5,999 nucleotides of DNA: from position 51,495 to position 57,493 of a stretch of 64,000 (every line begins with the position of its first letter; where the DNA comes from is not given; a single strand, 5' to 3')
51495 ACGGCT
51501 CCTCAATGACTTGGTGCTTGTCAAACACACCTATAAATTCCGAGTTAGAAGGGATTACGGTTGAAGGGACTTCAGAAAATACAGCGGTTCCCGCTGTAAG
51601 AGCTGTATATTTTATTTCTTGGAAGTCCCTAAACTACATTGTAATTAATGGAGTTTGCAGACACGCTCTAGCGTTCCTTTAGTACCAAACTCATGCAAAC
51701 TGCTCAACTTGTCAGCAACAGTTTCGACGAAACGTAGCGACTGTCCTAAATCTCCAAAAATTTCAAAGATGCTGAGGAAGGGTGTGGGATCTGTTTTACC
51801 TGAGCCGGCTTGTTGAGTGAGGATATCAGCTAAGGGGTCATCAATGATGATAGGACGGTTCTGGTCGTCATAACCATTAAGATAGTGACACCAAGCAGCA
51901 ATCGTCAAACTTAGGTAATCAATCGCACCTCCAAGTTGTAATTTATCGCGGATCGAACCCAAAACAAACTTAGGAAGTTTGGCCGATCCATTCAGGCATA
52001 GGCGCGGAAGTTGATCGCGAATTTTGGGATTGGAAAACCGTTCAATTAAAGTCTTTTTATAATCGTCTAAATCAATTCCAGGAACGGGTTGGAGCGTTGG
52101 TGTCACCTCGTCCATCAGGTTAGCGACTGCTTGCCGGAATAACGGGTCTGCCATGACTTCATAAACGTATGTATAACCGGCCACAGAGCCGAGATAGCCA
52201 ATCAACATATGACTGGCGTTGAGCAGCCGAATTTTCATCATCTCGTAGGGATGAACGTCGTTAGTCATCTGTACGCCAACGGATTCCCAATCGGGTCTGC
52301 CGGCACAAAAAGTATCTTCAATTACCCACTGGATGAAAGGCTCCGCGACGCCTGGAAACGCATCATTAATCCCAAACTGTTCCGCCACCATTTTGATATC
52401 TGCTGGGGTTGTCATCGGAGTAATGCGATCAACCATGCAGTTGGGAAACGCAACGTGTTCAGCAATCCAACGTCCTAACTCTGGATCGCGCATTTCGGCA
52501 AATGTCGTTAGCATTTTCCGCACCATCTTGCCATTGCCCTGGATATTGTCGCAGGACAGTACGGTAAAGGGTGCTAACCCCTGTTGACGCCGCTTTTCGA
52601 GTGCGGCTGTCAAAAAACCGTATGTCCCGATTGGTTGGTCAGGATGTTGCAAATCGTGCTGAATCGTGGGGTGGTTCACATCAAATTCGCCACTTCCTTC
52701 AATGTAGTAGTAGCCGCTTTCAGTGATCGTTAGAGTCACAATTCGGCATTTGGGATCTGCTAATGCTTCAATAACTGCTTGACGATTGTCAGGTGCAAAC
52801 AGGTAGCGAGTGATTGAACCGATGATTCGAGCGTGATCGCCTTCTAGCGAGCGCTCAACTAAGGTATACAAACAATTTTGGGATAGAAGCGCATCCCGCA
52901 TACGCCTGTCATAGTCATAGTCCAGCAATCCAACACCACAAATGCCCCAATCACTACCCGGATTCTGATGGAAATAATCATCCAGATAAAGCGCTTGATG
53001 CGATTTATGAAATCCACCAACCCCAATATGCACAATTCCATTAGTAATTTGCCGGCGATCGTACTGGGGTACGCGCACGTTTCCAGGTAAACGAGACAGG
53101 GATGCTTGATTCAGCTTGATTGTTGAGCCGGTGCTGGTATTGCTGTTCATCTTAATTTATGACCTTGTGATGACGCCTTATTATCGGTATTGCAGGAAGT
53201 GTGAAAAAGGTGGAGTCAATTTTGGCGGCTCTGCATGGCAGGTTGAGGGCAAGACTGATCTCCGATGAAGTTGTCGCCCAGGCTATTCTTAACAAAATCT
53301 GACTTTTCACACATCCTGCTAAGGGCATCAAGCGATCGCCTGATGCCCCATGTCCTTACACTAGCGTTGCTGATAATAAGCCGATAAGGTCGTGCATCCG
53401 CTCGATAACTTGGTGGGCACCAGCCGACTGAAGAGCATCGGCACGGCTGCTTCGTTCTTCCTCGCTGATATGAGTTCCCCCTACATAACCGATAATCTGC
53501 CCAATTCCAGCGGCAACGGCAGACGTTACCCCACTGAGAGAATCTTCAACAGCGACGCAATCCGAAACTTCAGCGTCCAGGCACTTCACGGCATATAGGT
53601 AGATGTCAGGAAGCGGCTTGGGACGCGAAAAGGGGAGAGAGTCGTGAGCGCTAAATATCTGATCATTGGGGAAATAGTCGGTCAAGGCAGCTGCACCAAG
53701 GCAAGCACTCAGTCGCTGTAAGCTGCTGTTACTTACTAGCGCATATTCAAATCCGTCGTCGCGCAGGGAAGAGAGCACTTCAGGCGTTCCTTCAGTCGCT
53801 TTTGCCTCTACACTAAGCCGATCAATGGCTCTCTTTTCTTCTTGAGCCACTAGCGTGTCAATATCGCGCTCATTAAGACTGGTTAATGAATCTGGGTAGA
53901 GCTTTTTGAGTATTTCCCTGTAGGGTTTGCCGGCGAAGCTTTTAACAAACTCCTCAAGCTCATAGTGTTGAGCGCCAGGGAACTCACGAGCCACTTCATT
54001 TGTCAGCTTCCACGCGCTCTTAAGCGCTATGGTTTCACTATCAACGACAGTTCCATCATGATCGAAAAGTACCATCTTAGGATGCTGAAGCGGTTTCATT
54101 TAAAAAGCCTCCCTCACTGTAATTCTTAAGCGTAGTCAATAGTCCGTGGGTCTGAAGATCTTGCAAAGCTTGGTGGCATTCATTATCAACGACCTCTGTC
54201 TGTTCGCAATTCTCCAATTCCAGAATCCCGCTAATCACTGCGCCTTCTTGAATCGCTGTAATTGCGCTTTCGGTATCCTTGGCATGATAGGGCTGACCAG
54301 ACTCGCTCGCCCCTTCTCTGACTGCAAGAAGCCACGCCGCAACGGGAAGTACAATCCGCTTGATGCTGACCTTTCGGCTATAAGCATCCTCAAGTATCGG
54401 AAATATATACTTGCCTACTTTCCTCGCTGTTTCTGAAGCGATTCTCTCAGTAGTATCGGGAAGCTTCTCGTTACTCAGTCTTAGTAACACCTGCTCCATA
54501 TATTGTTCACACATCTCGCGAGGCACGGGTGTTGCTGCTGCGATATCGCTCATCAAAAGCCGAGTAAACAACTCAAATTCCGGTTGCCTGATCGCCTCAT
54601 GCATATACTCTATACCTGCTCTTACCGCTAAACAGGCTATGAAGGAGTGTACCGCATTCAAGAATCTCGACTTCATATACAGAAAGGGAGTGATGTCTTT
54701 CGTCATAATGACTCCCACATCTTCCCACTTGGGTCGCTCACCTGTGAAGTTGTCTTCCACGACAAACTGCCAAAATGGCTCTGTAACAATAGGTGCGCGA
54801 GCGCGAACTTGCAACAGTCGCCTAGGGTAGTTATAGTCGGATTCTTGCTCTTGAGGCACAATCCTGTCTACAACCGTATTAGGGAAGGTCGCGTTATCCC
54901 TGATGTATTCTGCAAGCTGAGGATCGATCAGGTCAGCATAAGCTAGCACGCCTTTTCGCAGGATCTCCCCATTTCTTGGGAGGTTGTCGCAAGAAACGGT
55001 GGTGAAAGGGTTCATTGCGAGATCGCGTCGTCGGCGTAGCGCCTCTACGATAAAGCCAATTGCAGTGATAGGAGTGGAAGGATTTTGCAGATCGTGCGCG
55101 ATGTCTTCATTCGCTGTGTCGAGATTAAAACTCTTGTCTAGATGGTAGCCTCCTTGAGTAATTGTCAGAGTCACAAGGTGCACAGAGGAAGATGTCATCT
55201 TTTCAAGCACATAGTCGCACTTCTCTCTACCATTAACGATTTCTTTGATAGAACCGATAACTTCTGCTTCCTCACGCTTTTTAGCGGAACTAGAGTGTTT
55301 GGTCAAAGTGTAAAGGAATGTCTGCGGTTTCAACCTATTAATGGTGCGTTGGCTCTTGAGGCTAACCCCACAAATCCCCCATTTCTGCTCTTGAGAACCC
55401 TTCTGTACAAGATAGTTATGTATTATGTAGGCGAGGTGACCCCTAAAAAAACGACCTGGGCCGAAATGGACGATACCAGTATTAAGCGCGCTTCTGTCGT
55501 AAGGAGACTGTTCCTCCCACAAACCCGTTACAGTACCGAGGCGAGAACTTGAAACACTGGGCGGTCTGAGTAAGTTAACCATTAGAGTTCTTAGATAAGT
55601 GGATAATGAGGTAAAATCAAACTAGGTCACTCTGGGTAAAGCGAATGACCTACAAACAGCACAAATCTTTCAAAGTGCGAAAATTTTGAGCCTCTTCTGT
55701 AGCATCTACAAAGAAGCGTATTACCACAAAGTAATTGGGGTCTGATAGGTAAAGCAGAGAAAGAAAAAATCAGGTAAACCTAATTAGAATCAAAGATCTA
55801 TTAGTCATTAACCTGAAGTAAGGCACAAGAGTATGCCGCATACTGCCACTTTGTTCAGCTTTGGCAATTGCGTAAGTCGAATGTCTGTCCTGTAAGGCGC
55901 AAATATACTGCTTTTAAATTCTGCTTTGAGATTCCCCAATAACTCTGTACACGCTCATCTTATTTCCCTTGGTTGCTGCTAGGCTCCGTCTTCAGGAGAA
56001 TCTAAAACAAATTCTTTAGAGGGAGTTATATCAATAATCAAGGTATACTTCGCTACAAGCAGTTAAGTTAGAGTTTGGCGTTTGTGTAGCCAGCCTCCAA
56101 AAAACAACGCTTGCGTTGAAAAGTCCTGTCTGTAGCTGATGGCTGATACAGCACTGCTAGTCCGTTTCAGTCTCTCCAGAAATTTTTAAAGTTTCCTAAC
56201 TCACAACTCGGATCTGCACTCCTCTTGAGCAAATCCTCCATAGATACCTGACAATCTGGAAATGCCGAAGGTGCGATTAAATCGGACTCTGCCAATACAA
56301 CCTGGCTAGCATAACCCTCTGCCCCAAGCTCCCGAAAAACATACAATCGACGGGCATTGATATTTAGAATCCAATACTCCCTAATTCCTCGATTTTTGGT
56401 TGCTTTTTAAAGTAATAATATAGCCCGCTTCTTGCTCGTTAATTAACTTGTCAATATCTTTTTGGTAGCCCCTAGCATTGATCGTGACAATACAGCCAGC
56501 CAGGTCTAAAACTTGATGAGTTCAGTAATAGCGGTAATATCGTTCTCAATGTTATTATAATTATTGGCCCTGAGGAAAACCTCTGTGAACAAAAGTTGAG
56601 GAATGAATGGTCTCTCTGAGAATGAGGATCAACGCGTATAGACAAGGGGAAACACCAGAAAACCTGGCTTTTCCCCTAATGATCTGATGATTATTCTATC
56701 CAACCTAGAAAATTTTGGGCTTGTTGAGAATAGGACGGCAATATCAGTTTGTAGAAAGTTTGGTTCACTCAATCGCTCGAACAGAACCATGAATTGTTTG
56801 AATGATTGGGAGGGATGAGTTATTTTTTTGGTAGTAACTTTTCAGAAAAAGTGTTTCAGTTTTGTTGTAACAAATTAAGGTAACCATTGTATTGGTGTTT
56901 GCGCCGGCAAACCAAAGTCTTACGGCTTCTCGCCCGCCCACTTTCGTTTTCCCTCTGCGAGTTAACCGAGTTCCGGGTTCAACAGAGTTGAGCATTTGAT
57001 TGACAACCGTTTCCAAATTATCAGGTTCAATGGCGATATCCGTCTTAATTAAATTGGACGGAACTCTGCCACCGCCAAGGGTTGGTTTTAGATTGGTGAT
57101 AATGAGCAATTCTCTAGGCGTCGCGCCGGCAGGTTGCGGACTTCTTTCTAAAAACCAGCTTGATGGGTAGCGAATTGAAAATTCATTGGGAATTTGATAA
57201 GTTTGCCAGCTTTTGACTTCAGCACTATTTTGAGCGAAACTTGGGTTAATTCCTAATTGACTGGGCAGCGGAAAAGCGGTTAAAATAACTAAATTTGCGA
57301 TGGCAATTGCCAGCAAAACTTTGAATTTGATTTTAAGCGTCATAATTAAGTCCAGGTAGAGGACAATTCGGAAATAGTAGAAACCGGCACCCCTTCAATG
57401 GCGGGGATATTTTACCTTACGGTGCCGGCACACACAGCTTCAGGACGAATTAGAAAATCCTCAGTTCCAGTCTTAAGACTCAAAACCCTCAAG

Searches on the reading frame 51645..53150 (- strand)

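Call 7: search_protein_families(library=ncbifam, proteins=[window:51645-53150:-])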
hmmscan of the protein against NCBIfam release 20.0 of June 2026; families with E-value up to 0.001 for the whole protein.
window:51645-53150:- (501 aa): 13 families
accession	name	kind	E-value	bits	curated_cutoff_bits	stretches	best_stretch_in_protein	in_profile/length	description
NF011611.0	PRK15037.1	subfamily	6.1e-124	414.2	603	1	25-495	11-484/486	fructuronate reductase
NF043014.1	DArabDhDalD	equivalog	8e-101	337.9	600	1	40-487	2-449/452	D-arabinitol 4-dehydrogenase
NF002969.0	PRK03643.1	subfamily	1.6e-42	145.8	359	1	83-498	57-482/482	tagaturonate reductase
NF002653.0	PRK02318.2-6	equivalog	1.8e-23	83.2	404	1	180-392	101-301/387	mannitol-1-phosphate 5-dehydrogenase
NF002647.0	PRK02318.1-3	equivalog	7.5e-20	71.6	357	1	182-392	104-303/384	mannitol-1-phosphate 5-dehydrogenase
NF002652.0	PRK02318.2-5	equivalog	3.3e-19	69.2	356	1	187-419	106-327/377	mannitol-1-phosphate 5-dehydrogenase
NF002646.0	PRK02318.1-2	equivalog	3.5e-19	69.2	368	1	181-431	100-342/382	mannitol-1-phosphate 5-dehydrogenase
NF002649.0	PRK02318.2-1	equivalog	8.8e-18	64.3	422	1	181-386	102-294/386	mannitol-1-phosphate 5-dehydrogenase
NF002648.0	PRK02318.1-4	equivalog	1.2e-15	57.8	719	1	183-392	102-301/382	mannitol-1-phosphate 5-dehydrogenase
NF002650.0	PRK02318.2-2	equivalog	3.9e-12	45.9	359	1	188-394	109-305/388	mannitol-1-phosphate 5-dehydrogenase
NF002651.0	PRK02318.2-4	equivalog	1.4e-08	34.3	269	1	292-393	180-285/368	mannitol-1-phosphate 5-dehydrogenase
NF002645.0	PRK02318.1-1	equivalog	2.3e-08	33.6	389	1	229-384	138-281/368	mannitol-1-phosphate 5-dehydrogenase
NF046057.1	bifunc_MtlD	equivalog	4e-05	22.2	800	1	293-415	505-632/683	bifunctional mannitol-1-phosphate dehydrogenase/phosphatase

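Call 8: search_protein_families(library=pfam, proteins=[window:51645-53150:-])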
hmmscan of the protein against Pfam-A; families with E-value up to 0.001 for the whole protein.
window:51645-53150:- (501 aa): 2 families
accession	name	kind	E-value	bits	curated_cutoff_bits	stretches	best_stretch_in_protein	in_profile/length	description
PF08125.19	Mannitol_dh_C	-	1.7e-54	184.7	30.7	1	298-485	1-189/190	Mannitol dehydrogenase C-terminal domain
PF01232.29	Mannitol_dh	-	4.3e-51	174.2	27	1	38-289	2-198/199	Mannitol dehydrogenase Rossmann domain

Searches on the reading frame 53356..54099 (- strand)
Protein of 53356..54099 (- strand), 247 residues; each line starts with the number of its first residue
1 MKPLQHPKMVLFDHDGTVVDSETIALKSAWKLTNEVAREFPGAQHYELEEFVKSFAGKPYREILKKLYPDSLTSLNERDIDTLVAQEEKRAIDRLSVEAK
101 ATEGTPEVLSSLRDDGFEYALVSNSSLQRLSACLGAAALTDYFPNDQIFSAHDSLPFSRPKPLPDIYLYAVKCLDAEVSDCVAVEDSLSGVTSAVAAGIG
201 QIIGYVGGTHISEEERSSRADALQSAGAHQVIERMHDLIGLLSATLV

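Call 7: search_protein_families(library=ncbifam, proteins=[window:53356-54099:-])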
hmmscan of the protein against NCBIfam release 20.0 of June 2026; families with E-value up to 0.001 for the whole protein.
window:53356-54099:- (247 aa): 26 families (the best 25 are shown)
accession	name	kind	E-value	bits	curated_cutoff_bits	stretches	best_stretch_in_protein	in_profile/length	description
NF007854.0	PRK10563.1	equivalog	6.9e-22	78.2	211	1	8-200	5-181/221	6-phosphogluconate phosphatase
TIGR02009.1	PGMB-YQAB-SF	subfamily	2.7e-20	73.3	153.35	1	9-199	3-181/186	beta-phosphoglucomutase family hydrolase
NF008087.0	PRK10826.1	equivalog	1.7e-17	63.8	191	1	8-203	8-190/222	hexitol phosphatase HxpB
NF009695.0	PRK13222.1-2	equivalog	2e-16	60.2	225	1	5-224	4-216/226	phosphoglycolate phosphatase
TIGR01454.1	AHBA_synth_RP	hypoth_equivalog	1.5e-15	57.4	246.65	1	10-222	1-191/205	AHBA synthesis associated protein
TIGR01990.1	bPGM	equivalog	3.5e-13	49.9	189.4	1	8-201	2-183/187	beta-phosphoglucomutase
NF008610.0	PRK11587.1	equivalog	5.1e-13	48.9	282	1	8-202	4-179/219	sugar phosphatase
TIGR01509.1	HAD-SF-IA-v3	subfamily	1.1e-12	48.4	29.4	1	136-201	82-151/154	HAD-IA family hydrolase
TIGR01422.2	phosphonatase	equivalog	1.1e-12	47.8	220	1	9-241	3-250/251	phosphonoacetaldehyde hydrolase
NF053653.1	InDiPhoBT2121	equivalog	2.4e-12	46.9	245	1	7-238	1-211/216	inorganic diphosphatase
TIGR02253.1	CTE7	subfamily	1.2e-11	44.8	169.75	1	8-217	3-207/221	TIGR02253 family HAD-type hydrolase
TIGR03351.1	PhnX-like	hypoth_equivalog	5.2e-11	42.9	218.9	1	8-243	2-220/220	phosphonatase-like hydrolase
TIGR01449.2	PGP_bact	equivalog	9.5e-11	41.6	180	1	10-220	1-203/213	phosphoglycolate phosphatase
NF009698.0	PRK13223.1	equivalog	2.3e-10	40.1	466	1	5-223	11-222/272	phosphoglycolate phosphatase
TIGR01428.1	HAD_type_II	equivalog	2.5e-09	37.4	125.4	1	8-201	2-187/197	haloacid dehalogenase type II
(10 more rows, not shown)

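Call 8: search_protein_families(library=pfam, proteins=[window:53356-54099:-])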
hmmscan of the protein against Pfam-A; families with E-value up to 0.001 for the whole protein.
window:53356-54099:- (247 aa): 3 families
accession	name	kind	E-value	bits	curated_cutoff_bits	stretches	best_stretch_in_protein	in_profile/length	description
PF13419.12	HAD_2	-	5e-21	76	23.8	1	10-200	1-174/178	Haloacid dehalogenase-like hydrolase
PF00702.32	Hydrolase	-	5.8e-21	76.2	26.4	1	8-198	2-191/191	haloacid dehalogenase-like hydrolase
PF13344.12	Hydrolase_6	-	0.0005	20.5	27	0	98-152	12-67/101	Haloacid dehalogenase-like hydrolase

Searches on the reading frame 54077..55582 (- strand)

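Call 7: search_protein_families(library=ncbifam, proteins=[window:54077-55582:-])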
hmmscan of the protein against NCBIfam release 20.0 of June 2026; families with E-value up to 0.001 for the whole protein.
window:54077-55582:- (501 aa): 13 families
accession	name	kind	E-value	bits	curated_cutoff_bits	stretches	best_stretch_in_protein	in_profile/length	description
NF011611.0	PRK15037.1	subfamily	8e-75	252.2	603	1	27-431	15-419/486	fructuronate reductase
NF043014.1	DArabDhDalD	equivalog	8.8e-73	245.5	600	1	38-437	2-400/452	D-arabinitol 4-dehydrogenase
NF002969.0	PRK03643.1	subfamily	4.6e-35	121.2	359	1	34-447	15-423/482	tagaturonate reductase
NF002652.0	PRK02318.2-5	equivalog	2.7e-22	79.4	356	1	178-391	101-300/377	mannitol-1-phosphate 5-dehydrogenase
NF002653.0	PRK02318.2-6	equivalog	8e-18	64.6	404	1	178-419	101-333/387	mannitol-1-phosphate 5-dehydrogenase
NF002647.0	PRK02318.1-3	equivalog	2.6e-14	53.3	357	1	182-409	106-325/384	mannitol-1-phosphate 5-dehydrogenase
NF002646.0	PRK02318.1-2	equivalog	1.3e-12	47.5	368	1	179-390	100-302/382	mannitol-1-phosphate 5-dehydrogenase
NF002651.0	PRK02318.2-4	equivalog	3.9e-11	42.7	269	1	230-392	137-287/368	mannitol-1-phosphate 5-dehydrogenase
NF002645.0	PRK02318.1-1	equivalog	2.5e-10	40.1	389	1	191-419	110-320/368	mannitol-1-phosphate 5-dehydrogenase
NF002649.0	PRK02318.2-1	equivalog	3.9e-10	39.1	422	1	177-391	100-302/386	mannitol-1-phosphate 5-dehydrogenase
NF002650.0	PRK02318.2-2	equivalog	9.8e-08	31.4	359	1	189-391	112-305/388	mannitol-1-phosphate 5-dehydrogenase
NF002648.0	PRK02318.1-4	equivalog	2.4e-06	27.1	719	1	182-390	103-302/382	mannitol-1-phosphate 5-dehydrogenase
NF046057.1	bifunc_MtlD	equivalog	0.00014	20.4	800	0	291-414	505-634/683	bifunctional mannitol-1-phosphate dehydrogenase/phosphatase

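Call 8: search_protein_families(library=pfam, proteins=[window:54077-55582:-])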
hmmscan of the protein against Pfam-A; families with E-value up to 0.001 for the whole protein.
window:54077-55582:- (501 aa): 2 families
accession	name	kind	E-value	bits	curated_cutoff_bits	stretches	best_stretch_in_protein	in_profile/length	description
PF01232.29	Mannitol_dh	-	1.2e-43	149.9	27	1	36-287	2-198/199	Mannitol dehydrogenase Rossmann domain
PF08125.19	Mannitol_dh_C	-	1e-24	87.5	30.7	1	296-446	1-150/190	Mannitol dehydrogenase C-terminal domain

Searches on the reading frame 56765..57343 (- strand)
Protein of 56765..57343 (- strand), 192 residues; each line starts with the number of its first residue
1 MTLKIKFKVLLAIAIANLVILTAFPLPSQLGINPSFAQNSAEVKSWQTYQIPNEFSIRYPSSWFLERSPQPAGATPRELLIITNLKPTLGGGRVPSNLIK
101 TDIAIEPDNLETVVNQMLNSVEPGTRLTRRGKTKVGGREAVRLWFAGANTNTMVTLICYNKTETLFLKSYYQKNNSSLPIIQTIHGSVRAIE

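Call 7: search_protein_families(library=ncbifam, proteins=[window:56765-57343:-])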
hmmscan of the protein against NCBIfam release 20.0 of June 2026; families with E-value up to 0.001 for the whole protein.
window:56765-57343:- (192 aa): 0 families

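Call 8: search_protein_families(library=pfam, proteins=[window:56765-57343:-])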
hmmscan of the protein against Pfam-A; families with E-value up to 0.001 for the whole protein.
window:56765-57343:- (192 aa): 0 families
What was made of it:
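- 56765..57343 (-): orf192, a conserved hypothetical protein with an N-terminal hydrophobic segment, downstream of narM. Whether it belongs to the operon is uncertain. No Pfam or NCBIfam match (calls 7, 8).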
